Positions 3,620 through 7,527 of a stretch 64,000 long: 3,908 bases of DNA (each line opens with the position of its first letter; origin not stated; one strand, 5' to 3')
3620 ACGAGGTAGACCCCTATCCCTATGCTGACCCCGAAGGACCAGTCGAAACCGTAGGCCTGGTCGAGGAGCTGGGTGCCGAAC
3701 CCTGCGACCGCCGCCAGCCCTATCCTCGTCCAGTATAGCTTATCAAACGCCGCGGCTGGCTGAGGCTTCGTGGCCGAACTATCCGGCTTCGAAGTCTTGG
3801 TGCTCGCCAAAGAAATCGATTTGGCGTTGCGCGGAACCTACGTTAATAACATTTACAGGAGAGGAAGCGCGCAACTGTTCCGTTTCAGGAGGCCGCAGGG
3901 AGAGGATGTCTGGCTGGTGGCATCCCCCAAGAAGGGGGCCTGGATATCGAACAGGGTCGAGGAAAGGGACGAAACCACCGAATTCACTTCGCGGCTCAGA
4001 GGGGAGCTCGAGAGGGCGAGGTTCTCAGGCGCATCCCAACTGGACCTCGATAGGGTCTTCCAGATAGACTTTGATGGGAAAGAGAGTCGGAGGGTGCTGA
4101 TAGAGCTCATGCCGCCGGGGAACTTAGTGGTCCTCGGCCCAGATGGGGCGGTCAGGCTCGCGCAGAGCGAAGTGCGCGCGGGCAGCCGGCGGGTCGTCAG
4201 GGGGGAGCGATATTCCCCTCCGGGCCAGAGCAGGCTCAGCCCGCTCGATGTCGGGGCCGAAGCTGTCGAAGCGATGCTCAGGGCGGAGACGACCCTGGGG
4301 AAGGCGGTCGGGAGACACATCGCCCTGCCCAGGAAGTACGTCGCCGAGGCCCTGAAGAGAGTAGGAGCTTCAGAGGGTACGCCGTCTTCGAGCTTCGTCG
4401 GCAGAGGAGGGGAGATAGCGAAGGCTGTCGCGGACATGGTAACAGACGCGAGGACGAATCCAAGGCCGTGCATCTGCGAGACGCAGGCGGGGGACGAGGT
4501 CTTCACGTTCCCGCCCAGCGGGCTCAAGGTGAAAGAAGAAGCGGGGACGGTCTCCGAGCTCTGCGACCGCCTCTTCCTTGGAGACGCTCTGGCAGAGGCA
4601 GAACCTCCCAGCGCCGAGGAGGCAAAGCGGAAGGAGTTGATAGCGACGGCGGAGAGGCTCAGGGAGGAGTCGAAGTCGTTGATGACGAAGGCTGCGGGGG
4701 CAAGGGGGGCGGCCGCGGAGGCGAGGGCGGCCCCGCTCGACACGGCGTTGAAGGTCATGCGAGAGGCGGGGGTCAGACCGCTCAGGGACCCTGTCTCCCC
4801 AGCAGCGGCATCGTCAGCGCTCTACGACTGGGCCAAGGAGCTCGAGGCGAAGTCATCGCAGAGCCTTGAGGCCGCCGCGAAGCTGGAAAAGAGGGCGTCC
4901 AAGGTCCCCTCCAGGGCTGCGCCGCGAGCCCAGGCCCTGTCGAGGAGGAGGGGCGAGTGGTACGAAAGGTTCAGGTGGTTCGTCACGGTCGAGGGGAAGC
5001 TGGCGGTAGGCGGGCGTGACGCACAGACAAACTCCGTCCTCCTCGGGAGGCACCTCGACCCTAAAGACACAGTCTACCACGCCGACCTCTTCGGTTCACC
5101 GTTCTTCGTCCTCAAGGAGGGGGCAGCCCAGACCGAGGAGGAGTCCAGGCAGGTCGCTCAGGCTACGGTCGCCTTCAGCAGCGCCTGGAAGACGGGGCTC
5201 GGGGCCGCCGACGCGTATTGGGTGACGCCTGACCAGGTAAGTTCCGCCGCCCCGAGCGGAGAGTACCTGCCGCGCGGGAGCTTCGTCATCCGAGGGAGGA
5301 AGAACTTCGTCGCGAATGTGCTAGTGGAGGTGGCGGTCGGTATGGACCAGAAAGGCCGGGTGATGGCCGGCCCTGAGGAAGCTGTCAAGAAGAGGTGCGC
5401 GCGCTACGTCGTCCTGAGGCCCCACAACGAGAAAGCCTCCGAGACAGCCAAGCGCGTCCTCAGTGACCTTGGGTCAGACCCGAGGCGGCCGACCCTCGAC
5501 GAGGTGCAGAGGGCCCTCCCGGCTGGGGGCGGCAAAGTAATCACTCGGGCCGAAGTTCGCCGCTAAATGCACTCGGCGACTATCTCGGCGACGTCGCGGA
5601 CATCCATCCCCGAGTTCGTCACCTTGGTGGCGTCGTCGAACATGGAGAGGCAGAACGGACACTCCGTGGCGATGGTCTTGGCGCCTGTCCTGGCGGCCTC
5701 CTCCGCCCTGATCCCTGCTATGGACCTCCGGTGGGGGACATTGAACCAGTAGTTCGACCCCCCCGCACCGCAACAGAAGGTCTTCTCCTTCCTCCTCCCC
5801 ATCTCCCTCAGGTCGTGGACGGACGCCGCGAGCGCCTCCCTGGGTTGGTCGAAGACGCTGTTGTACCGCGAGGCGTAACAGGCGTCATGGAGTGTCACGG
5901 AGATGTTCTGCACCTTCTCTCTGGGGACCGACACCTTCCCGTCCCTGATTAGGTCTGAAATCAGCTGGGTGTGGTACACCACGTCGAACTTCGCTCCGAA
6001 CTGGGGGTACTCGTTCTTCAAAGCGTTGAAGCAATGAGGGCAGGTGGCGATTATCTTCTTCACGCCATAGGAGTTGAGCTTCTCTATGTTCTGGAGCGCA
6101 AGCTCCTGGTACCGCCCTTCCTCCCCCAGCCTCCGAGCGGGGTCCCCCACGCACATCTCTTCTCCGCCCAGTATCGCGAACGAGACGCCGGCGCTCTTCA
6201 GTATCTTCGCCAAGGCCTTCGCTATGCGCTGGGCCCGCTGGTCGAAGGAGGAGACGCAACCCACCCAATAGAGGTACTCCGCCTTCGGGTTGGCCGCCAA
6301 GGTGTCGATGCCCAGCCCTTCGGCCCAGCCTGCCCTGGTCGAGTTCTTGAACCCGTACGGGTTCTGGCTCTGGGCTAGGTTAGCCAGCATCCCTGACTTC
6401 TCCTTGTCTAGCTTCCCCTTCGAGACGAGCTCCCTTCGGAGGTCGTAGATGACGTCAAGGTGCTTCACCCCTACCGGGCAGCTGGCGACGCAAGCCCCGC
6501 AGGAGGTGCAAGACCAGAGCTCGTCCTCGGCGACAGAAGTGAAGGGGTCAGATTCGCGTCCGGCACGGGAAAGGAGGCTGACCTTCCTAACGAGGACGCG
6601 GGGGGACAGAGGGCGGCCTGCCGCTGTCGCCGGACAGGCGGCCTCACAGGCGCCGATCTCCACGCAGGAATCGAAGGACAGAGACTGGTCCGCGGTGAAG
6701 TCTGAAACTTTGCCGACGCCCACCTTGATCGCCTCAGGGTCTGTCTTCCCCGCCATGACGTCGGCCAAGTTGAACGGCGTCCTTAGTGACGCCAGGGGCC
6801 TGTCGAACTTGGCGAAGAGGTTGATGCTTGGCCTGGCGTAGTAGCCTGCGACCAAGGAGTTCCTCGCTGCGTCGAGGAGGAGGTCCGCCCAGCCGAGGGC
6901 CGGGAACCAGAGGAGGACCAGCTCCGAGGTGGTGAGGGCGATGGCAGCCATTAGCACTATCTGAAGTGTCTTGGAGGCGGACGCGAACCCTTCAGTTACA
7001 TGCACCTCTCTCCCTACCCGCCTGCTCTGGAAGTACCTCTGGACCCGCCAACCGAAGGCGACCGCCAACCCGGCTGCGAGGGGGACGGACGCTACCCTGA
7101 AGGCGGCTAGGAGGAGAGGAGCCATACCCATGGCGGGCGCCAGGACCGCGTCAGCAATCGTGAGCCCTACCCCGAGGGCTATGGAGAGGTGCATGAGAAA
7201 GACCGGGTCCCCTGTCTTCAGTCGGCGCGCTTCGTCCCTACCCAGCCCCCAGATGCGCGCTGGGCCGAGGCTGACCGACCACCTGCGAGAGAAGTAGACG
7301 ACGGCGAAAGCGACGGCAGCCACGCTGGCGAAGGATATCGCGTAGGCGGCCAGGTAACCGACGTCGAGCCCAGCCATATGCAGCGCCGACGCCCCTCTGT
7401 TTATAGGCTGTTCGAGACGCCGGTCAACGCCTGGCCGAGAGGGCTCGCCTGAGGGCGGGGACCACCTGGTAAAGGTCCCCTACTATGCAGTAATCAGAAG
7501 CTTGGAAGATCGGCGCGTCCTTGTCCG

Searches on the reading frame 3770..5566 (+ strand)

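Call 44: search_protein_families(library=pfam, proteins=[window:3770-5566:+], max_evalue=0.001)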
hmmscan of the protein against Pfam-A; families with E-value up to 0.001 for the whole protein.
window:3770-5566:+ (598 aa): 2 families
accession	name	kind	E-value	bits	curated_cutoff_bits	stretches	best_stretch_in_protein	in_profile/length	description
PF05670.18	NFACT-R_1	-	1.4e-25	90.4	29.8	1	401-509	2-112/112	NFACT protein RNA binding domain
PF05833.16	NFACT_N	-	4.8e-18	65.6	31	1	12-315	8-334/456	NFACT N-terminal and middle domains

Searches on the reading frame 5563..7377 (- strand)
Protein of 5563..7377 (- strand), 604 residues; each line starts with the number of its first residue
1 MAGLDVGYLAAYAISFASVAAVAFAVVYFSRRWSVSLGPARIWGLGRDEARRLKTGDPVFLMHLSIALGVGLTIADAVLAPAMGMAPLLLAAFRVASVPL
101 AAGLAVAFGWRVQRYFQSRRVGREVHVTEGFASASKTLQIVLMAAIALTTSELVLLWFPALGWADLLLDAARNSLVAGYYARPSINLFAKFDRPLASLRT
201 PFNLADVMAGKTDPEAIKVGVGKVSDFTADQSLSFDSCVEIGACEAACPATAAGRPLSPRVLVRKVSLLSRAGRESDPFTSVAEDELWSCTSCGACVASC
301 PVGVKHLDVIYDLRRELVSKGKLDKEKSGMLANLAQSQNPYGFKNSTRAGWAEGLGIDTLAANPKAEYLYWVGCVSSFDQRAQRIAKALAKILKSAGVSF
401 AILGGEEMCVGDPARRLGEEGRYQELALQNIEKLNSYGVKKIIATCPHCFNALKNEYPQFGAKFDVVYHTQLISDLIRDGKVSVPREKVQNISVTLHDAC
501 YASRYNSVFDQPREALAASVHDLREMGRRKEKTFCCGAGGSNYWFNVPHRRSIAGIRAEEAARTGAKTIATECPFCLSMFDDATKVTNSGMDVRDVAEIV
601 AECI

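Call 44: search_protein_families(library=pfam, proteins=[window:5563-7377:-], max_evalue=0.001)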
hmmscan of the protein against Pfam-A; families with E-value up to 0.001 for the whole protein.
window:5563-7377:- (604 aa): 9 families
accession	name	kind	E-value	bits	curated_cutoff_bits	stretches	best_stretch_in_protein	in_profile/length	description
PF02754.22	CCG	-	2.1e-29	101.9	20.6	2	494-581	1-85/85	Cysteine-rich domain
PF13183.11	Fer4_8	-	6.9e-10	39.8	27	1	235-304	2-68/68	4Fe-4S dicluster domain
PF12838.12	Fer4_7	-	3.8e-08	34.1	27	1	286-304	34-52/52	4Fe-4S dicluster domain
PF13237.11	Fer4_10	-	6.1e-08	32.9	25.5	1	235-301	6-53/53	4Fe-4S dicluster domain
PF13187.11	Fer4_9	-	2.1e-07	31.3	27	1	238-303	2-50/52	4Fe-4S dicluster domain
PF12797.12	Fer4_2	-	4.8e-07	29.8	24.5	0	286-302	6-22/22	4Fe-4S binding domain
PF13534.11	Fer4_17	-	1.4e-06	29.2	22.2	1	238-304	2-60/61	4Fe-4S dicluster domain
PF00037.32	Fer4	-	6.8e-06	26.1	21.1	0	290-304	8-22/24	4Fe-4S binding domain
PF13484.11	Fer4_16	-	2.8e-05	25.2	30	1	238-302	2-65/66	4Fe-4S double cluster binding domain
